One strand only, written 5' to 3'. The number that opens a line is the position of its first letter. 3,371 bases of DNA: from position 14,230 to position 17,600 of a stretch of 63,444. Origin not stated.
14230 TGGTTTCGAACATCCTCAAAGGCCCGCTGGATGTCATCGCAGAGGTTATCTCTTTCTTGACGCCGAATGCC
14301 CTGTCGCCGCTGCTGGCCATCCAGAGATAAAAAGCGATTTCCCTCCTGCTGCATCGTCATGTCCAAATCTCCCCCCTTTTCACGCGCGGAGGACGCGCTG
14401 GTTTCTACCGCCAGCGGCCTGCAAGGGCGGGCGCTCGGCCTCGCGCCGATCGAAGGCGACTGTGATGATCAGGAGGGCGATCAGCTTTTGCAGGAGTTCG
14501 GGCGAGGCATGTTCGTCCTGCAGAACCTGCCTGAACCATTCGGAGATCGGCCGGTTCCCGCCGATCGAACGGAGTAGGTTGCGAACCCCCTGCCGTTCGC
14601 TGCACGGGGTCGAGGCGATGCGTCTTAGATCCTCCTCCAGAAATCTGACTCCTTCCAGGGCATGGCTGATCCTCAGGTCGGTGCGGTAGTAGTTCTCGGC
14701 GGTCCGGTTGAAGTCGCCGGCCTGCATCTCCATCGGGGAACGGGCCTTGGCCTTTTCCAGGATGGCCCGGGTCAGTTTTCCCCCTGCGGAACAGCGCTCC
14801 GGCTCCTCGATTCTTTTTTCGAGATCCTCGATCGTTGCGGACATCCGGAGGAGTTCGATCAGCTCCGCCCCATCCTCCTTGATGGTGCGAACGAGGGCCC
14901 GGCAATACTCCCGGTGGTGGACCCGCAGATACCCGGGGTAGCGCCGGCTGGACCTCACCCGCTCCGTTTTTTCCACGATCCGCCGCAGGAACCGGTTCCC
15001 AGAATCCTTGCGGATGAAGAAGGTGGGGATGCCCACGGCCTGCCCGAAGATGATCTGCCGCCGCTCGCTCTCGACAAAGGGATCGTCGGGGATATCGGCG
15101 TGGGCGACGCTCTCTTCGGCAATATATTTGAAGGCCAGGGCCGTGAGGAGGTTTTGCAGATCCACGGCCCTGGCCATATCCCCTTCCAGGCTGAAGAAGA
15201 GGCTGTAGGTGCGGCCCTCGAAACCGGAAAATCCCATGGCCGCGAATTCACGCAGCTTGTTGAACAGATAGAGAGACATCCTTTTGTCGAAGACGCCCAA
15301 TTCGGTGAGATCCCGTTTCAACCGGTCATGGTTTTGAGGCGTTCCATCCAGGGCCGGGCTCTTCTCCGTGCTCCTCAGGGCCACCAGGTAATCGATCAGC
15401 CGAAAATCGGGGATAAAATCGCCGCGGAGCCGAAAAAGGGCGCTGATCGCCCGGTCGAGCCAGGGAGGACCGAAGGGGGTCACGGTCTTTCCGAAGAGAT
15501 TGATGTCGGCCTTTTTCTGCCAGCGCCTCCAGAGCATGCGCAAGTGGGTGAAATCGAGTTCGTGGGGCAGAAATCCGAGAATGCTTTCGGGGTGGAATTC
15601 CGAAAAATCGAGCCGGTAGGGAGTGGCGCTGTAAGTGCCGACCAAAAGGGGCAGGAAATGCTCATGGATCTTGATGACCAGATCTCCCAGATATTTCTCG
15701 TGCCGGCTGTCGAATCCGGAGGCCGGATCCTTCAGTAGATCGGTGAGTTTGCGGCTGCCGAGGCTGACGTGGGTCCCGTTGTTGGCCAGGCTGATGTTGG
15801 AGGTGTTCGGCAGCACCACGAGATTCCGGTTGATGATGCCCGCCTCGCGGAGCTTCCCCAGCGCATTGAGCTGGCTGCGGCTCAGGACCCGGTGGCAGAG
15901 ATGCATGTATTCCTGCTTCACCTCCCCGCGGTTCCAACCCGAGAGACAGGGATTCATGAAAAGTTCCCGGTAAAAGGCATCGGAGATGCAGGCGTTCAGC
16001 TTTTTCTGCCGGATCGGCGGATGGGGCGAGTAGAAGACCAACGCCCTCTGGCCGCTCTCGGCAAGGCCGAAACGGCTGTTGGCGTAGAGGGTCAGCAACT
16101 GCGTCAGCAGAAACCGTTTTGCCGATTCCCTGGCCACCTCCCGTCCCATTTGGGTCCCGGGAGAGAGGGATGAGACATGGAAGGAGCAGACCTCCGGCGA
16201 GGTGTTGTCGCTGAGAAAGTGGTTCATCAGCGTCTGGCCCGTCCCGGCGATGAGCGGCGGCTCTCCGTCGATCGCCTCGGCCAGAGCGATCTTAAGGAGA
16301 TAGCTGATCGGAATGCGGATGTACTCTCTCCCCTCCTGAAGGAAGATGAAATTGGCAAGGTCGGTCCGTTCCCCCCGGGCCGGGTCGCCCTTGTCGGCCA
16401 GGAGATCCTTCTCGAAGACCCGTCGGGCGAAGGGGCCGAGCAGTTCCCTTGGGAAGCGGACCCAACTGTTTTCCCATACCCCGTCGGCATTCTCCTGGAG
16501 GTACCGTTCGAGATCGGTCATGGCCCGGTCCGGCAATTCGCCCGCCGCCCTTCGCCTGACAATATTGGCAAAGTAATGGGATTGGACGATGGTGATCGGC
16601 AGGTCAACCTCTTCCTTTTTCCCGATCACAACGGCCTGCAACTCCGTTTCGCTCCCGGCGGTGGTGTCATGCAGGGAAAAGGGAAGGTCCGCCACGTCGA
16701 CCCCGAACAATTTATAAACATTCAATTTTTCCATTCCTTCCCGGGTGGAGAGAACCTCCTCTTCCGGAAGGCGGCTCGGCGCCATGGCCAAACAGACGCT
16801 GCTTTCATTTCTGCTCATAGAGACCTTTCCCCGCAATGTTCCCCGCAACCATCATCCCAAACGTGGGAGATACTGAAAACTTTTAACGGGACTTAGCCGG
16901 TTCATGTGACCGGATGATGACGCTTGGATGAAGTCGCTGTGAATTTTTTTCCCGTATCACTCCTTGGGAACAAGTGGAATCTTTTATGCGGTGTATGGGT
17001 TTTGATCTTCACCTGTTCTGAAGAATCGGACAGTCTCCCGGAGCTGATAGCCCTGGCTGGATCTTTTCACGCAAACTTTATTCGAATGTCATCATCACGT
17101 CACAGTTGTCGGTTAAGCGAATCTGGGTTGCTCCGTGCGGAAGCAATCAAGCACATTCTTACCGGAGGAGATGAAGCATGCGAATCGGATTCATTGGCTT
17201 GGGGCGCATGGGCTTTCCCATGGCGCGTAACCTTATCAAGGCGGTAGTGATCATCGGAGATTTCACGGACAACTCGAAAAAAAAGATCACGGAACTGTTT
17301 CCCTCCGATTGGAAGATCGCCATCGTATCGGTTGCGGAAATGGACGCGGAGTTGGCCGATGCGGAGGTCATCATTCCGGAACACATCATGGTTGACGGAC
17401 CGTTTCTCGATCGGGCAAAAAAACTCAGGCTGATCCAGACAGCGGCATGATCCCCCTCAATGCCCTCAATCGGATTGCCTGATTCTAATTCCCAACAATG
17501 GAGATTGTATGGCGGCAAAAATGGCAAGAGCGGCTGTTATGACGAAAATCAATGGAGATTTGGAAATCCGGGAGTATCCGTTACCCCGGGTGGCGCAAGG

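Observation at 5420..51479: Fourteen 11-bp-phased Pho-box-like arrays tie almost every operon in the window to one regulon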

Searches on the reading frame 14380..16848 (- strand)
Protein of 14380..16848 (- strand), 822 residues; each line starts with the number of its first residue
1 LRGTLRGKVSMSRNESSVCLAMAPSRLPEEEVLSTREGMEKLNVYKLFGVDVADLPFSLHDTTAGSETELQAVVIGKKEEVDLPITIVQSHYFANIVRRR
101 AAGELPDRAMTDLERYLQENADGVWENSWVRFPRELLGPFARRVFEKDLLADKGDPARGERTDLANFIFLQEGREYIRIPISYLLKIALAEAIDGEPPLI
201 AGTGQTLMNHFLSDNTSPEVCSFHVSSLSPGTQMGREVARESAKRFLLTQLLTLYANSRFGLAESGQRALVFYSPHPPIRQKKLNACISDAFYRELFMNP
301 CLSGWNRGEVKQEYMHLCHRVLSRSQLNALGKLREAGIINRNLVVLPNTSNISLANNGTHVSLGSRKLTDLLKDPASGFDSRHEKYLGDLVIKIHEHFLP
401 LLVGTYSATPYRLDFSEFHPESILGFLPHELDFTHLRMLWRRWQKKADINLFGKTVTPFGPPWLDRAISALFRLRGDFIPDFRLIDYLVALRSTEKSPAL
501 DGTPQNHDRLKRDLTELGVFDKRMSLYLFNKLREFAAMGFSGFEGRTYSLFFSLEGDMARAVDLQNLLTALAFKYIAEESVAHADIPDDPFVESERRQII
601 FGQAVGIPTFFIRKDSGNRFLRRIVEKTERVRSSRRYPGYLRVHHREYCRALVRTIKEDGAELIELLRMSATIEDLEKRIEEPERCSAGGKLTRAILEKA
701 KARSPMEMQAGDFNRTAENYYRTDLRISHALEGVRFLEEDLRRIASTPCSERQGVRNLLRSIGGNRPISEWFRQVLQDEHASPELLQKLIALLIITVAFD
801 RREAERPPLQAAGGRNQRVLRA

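Call 6: search_protein_families(library=pfam, proteins=[window:14380-16848:-], max_evalue=0.00001)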
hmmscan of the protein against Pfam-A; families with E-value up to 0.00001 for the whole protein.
window:14380-16848:- (822 aa): 0 families

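Call 45: search_protein_families(library=pfam, proteins=[window:14380-16818:-], max_evalue=0.01)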
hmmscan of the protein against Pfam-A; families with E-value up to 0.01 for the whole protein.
window:14380-16818:- (812 aa): 0 families

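Call 46: search_protein_families(library=ncbifam, proteins=[window:14380-16818:-], max_evalue=0.00001)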
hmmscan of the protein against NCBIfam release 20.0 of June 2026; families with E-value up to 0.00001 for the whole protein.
window:14380-16818:- (812 aa): 0 families

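Call 52: find_homologous_proteins(query=window:14380-16818:-, max_evalue=0.00001)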
Query window:14380-16818:- (812 aa): 2951 proteins with E <= 0.00001 among 8000 candidates; the best 120 are listed.
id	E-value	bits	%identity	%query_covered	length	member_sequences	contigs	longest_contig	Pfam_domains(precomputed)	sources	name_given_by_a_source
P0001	0.0e+0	1820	100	99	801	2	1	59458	-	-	-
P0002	0.0e+0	1590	86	100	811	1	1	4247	-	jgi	jgi:hypothetical protein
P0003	0.0e+0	1531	82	100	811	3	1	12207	-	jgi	-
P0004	0.0e+0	1505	81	100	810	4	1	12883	-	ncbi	-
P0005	0.0e+0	1467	79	99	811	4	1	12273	-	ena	-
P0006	0.0e+0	1460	79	100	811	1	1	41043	-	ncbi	-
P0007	0.0e+0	1455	79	99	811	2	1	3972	-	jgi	jgi:hypothetical protein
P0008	0.0e+0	1423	77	98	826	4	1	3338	-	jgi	jgi:hypothetical protein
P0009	0.0e+0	1423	78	98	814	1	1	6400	-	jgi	jgi:hypothetical protein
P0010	0.0e+0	1422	77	99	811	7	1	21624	-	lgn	-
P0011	0.0e+0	1412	78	96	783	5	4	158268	-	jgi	jgi:hypothetical protein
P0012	0.0e+0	1378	75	98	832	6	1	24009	-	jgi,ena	-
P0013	0.0e+0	1363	76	95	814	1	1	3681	-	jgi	jgi:hypothetical protein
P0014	0.0e+0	1355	76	94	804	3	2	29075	-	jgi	-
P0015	0.0e+0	1351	74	99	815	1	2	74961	-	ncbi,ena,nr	ncbi:MAG: hypothetical protein M0009_13420 [Deltaproteobacteria bacterium]|nr:hypothetical protein [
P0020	0.0e+0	1284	74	96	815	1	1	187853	-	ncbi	ncbi:MAG: hypothetical protein ACYC7J_11155 [Syntrophales bacterium]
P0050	0.0e+0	1075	62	94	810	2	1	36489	-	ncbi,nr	ncbi:MAG: hypothetical protein NDI77_02630 [Geobacteraceae bacterium]|nr:hypothetical protein [Geoba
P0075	0.0e+0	1050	62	92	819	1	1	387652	-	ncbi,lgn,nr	ncbi:MAG: hypothetical protein HPY65_08660 [Syntrophaceae bacterium]|nr:hypothetical protein [Syntro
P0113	0.0e+0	1030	59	96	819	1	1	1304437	-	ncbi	ncbi:MAG: hypothetical protein AB2L12_10015 [Smithellaceae bacterium]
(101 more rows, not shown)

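Call 53: find_encoding_contigs(protein=P0020, flank=10000, max_places=1)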
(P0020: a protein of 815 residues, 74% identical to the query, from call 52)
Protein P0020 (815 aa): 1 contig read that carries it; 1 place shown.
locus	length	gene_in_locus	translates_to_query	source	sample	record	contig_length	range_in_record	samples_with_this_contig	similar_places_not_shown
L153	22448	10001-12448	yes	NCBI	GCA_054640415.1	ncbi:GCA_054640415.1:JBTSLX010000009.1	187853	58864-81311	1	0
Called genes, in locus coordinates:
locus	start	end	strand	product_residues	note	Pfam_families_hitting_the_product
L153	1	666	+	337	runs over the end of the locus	PF00389:2-Hacid_dh, PF02826:2-Hacid_dh_C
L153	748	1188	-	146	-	PF11026:DUF2721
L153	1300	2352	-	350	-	PF01790:LGT (weak)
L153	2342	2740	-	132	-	PF21157:DksA_N, PF01258:zf-dskA_traR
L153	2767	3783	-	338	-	PF02666:PS_Dcarbxylase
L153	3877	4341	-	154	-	PF01451:LMWPc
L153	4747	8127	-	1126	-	PF00245:Alk_phosphatase, PF00149:Metallophos, PF24517:CBM96 (faint)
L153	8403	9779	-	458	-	PF13638:PIN_4, PF02562:PhoH, PF13604:AAA_30 (faint), PF13401:AAA_22 (faint)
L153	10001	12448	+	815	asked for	-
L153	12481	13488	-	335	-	PF12146:Hydrolase_4, PF12697:Abhydrolase_6 (weak)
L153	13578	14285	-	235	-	PF00072:Response_reg, PF00486:Trans_reg_C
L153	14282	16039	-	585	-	PF00672:HAMP, PF00989:PAS, PF08448:PAS_4, PF13188:PAS_8 (weak), PF13426:PAS_9 (weak), PF00512:HisKA, PF02518:HATPase_c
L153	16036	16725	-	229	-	PF01895:PhoU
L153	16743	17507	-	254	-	PF00005:ABC_tran, PF02463:SMC_N (faint), PF13401:AAA_22 (faint), PF13304:AAA_21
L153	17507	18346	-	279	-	PF00528:BPD_transp_1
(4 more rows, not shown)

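Call 54: find_encoding_contigs(protein=P0015, flank=10000, max_places=1)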
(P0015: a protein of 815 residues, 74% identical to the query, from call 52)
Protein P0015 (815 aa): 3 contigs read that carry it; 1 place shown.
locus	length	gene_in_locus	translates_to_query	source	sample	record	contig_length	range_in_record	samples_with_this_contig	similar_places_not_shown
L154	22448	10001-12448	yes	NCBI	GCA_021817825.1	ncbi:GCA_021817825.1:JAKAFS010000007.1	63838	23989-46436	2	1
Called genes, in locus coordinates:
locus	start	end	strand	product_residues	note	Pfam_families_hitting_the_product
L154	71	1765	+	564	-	PF00245:Alk_phosphatase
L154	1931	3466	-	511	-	PF08269:dCache_2, PF17201:Cache_3-Cache_2, PF17200:sCache_2, PF00015:MCPsignal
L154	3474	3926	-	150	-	PF11026:DUF2721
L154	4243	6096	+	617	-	PF02743:dCache_1, PF00015:MCPsignal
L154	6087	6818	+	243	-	PF11249:DUF3047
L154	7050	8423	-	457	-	PF13638:PIN_4, PF02562:PhoH, PF13604:AAA_30 (faint), PF13401:AAA_22 (faint)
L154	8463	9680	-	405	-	-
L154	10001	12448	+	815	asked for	-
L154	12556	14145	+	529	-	PF00989:PAS (weak), PF08448:PAS_4, PF13426:PAS_9 (weak), PF00512:HisKA, PF02518:HATPase_c, PF00072:Response_reg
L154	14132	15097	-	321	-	PF12146:Hydrolase_4, PF12697:Abhydrolase_6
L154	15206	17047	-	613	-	PF00563:EAL, PF00990:GGDEF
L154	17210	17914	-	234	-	PF00072:Response_reg, PF00486:Trans_reg_C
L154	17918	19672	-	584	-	PF16736:sCache_like (faint), PF00672:HAMP, PF08448:PAS_4 (weak), PF00512:HisKA, PF02518:HATPase_c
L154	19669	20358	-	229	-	PF01895:PhoU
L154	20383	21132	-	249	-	PF20703:nSTAND1 (weak), PF13175:AAA_15 (weak), PF00005:ABC_tran, PF02463:SMC_N (weak), PF13304:AAA_21 (weak)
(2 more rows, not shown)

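Call 55: find_encoding_contigs(protein=P0075, flank=10000, max_places=1)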
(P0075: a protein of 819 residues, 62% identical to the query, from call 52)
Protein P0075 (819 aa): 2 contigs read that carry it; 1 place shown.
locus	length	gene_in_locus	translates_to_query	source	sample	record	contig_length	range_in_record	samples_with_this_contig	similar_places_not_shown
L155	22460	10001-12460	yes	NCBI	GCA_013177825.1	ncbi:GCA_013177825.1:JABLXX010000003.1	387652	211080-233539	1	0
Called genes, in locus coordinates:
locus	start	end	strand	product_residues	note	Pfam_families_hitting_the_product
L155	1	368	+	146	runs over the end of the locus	PF06754:PhnG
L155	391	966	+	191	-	PF05845:PhnH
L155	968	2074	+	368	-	PF05861:PhnI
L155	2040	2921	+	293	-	PF06007:PhnJ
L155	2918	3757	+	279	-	PF00005:ABC_tran, PF13304:AAA_21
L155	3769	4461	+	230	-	PF00005:ABC_tran, PF13304:AAA_21 (faint)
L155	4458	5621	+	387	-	PF01979:Amidohydro_1, PF07969:Amidohydro_3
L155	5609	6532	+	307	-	PF01261:AP_endonuc_2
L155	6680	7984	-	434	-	PF13638:PIN_4, PF02562:PhoH, PF13245:AAA_19 (faint), PF13604:AAA_30 (faint), PF13401:AAA_22 (faint)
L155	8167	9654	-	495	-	-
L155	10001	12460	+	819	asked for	-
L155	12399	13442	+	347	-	PF02666:PS_Dcarbxylase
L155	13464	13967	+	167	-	PF21157:DksA_N, PF01258:zf-dskA_traR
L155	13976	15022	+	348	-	PF01790:LGT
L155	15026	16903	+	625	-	PF00563:EAL, PF00990:GGDEF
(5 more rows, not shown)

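Call 60: find_encoding_contigs(protein=P0050, flank=10000, max_places=1)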
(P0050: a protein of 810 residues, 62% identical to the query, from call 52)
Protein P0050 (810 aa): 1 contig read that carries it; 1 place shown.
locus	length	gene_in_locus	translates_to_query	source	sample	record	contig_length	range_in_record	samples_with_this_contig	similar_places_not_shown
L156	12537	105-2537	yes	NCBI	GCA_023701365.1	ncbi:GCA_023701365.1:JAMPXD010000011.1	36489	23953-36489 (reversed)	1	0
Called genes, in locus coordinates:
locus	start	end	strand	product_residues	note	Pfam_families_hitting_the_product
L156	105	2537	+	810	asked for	-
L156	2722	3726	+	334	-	PF02666:PS_Dcarbxylase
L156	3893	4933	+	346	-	PF01790:LGT (weak)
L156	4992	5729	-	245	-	-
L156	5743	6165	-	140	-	PF09835:DUF2062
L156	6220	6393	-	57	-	-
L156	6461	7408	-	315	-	PF10609:ParA (weak), PF13614:AAA_31, PF01656:CbiA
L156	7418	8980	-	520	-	PF02706:Wzz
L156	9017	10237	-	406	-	PF13505:OMP_b-brl (faint), PF10082:BBP2_2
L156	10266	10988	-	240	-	PF02563:Poly_export, PF22461:SLBB_2 (weak), PF10531:SLBB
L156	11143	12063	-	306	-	PF09721:Exosortase_EpsH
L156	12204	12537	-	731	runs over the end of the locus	-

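Call 61: find_encoding_contigs(protein=P0113, flank=10000, max_places=1)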
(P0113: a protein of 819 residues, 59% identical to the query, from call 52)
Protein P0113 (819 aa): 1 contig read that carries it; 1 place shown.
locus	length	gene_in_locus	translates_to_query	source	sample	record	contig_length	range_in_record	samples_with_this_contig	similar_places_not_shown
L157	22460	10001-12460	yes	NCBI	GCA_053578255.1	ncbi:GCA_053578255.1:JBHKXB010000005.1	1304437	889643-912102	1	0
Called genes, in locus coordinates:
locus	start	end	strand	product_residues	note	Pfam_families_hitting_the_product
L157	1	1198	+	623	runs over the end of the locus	PF00563:EAL, PF00990:GGDEF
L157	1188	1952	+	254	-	PF11249:DUF3047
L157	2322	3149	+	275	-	PF12849:PBP_like_2, PF01547:SBP_bac_1 (weak), PF13531:SBP_bac_11, PF12727:PBP_like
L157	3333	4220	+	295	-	PF00528:BPD_transp_1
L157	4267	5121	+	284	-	PF00528:BPD_transp_1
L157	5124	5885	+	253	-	PF20703:nSTAND1 (faint), PF00005:ABC_tran, PF13175:AAA_15, PF02463:SMC_N (weak), PF13304:AAA_21 (weak)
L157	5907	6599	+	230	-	PF01895:PhoU, PF01865:PhoU_div (weak), PF01895:PhoU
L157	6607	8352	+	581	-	PF16736:sCache_like (weak), PF13426:PAS_9 (weak), PF00512:HisKA, PF02518:HATPase_c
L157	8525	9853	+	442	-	-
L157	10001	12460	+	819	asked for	-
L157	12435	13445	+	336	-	PF02666:PS_Dcarbxylase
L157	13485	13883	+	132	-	PF21157:DksA_N, PF01258:zf-dskA_traR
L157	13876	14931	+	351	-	PF01790:LGT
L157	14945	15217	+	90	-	-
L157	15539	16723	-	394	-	PF13188:PAS_8 (faint), PF13426:PAS_9 (weak), PF00989:PAS, PF08448:PAS_4 (weak), PF13426:PAS_9, PF08447:PAS_3 (weak)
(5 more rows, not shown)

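Call 66: predict_structure(alignment_id=A1)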
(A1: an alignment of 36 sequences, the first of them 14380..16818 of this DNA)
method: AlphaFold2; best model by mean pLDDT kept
length: 812 residues; sequences in the alignment: 36
mean_pLDDT: 72.3   pTM: 0.76
mean pLDDT of the five models: 72.3, 72.3, 69.0, 67.7, 65.7
residues with pLDDT >= 90: 208; 70-90: 309; 50-70: 110; < 50: 185
segments of 3 or more residues with pLDDT < 50: 1-19, 292-346, 402-427, 467-532, 799-812
pLDDT, mean of each block of 10 residues (from residue 1): 31 42 79 84 88 83 91 88 81 74 84 86 94 88 69 83 90 92 93 87 63 79 86 94 95 91 79 74 66 45 42 36 37 31 49 82 84 82 86 76 40 37 46 58 53 63 55 40 34 37 34 30 35 56 91 92 93 81 68 68 85 91 74 90 95 92 93 88 89 69 82 93 94 88 85 77 86 93 93 67 41 37
secondary structure, 60 per line:
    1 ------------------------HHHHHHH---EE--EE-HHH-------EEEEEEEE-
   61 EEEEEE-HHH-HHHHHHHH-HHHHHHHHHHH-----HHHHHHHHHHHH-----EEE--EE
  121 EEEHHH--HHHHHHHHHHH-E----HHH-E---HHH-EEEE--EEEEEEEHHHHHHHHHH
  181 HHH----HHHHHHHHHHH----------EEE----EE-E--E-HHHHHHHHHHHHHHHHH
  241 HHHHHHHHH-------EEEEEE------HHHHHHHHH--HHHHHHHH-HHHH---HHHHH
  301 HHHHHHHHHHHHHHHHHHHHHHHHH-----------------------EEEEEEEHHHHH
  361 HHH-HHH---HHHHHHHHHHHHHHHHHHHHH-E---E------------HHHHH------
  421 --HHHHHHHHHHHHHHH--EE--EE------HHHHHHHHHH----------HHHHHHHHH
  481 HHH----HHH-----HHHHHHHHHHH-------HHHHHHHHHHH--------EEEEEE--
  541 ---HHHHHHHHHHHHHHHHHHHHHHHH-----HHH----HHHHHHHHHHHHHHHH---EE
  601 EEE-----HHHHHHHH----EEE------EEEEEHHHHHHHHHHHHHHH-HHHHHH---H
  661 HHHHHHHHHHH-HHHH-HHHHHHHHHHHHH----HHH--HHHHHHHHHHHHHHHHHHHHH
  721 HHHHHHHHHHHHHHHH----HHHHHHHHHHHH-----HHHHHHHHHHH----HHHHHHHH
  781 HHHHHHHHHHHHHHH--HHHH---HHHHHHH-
elements in order (helices of 4 or more, strands of 3 or more residues): H25-31 E52-59 E61-66 H72-79 H81-91 H97-108 E114-116 E119-123 H129-139 E158-161 E164-170 H171-183 H188-198 E209-211 H224-249 E257-262 H269-277 H280-287 H289-292 H296-325 E349-355 H356-363 H371-391 H410-414 H423-437 H452-461 H472-483 H496-506 H514-524 E533-538 H544-567 H580-595 E599-603 H609-616 E621-623 E630-634 H635-649 H651-656 H660-671 H673-676 H678-690 H700-736 H741-752 H758-768 H773-795 H798-801 H805-811

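Call 68: fold_search(model_id=the predicted structure, library=pdb)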
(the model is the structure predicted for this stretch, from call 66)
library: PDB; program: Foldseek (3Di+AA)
matches with E <= 10: 53; with E <= 0.001: 0
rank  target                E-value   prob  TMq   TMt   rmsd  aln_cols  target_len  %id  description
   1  6uwf                  1.0e+00  0.04  0.08  0.11  24.1       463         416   11  GltPh in complex with L-aspartate and sodium ions in outward-facing state (released 2020-06-03)
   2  3ln7_B                1.4e+00  0.14  0.21  0.22  16.4       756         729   11  Crystal structure of a bifunctional glutathione synthetase from Pasteurella multocida (released 2011-04-13)
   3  9exk                  1.5e+00  0.02  0.08  0.07  33.8       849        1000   13  Scalable protein design using hallucination in a relaxed sequence space (released 2024-10-16)
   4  3ln7_A                1.8e+00  0.25  0.25  0.27  15.3       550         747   12  Crystal structure of a bifunctional glutathione synthetase from Pasteurella multocida (released 2011-04-13)
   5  4ky0_A                2.2e+00  0.02  0.07  0.11  25.6       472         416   11  Crystal structure of a substrate-free glutamate transporter homologue from Thermococcus kodakarensis (released 2013-09-11)
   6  6wyj                  2.3e+00  0.02  0.07  0.11  26.7       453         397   11  Cryo-EM structure of the GltPh L152C-G321C mutant in the intermediate state (released 2021-02-17)
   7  5iuy_A                2.4e+00  0.02  0.06  0.10  35.0       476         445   12  Structural insights of the outer-membrane channel OprN (released 2016-07-06)
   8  7ahk                  2.6e+00  0.02  0.08  0.12  23.7       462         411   13  Crystal structure of the outward-facing state of the substrate-free Na+-only bound glutamate transporter homolog GltPh (released 2020-11-18)
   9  4yhx_A                3.3e+00  0.10  0.07  0.15  10.0       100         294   17  Crystal Structure of LAGLIDADG Meganuclease I-GpeMI Bound to Uncleaved DNA (released 2016-03-09)
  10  7oyh_A                3.6e+00  0.13  0.13  0.20   8.1       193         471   14  Crystal structure of depupylase Dop in complex with Pup and ADP/tetrafluoromagnesate (released 2021-12-01)
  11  7u6o_A                3.6e+00  0.03  0.09  0.11  24.3       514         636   10  Glutamine Synthetase Type III from Ostreococcus tauri (released 2023-03-08)
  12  7w5x_F                3.8e+00  0.01  0.06  0.08  24.2       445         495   14  Cryo-EM structure of SoxS-dependent transcription activation complex with zwf promoter DNA (released 2022-10-26)
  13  2nwl_B                3.9e+00  0.01  0.07  0.11  23.9       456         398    9  Crystal structure of GltPh in complex with L-Asp (released 2007-02-27)
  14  5azp_A                4.1e+00  0.01  0.06  0.08  34.9       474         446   13  Crystal structure of a membrane protein from Pseudomonas aeruginosa (released 2016-06-08)
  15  5da8_F                4.3e+00  0.02  0.05  0.07  21.0       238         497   11  Crystal structure of chaperonin GroEL from (released 2015-10-14)
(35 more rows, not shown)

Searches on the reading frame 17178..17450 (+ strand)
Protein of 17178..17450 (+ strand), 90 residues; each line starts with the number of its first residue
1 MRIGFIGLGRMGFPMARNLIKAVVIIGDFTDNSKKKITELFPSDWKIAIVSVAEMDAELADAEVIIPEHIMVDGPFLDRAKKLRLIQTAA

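Call 6: search_protein_families(library=pfam, proteins=[window:17178-17450:+], max_evalue=0.00001)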
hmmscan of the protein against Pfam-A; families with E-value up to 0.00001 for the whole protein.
window:17178-17450:+ (90 aa): 1 family
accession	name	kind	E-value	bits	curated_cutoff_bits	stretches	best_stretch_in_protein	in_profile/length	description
PF03446.21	NAD_binding_2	-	3.8e-07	30.7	21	1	2-65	1-59/161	NAD binding domain of 6-phosphogluconate dehydrogenase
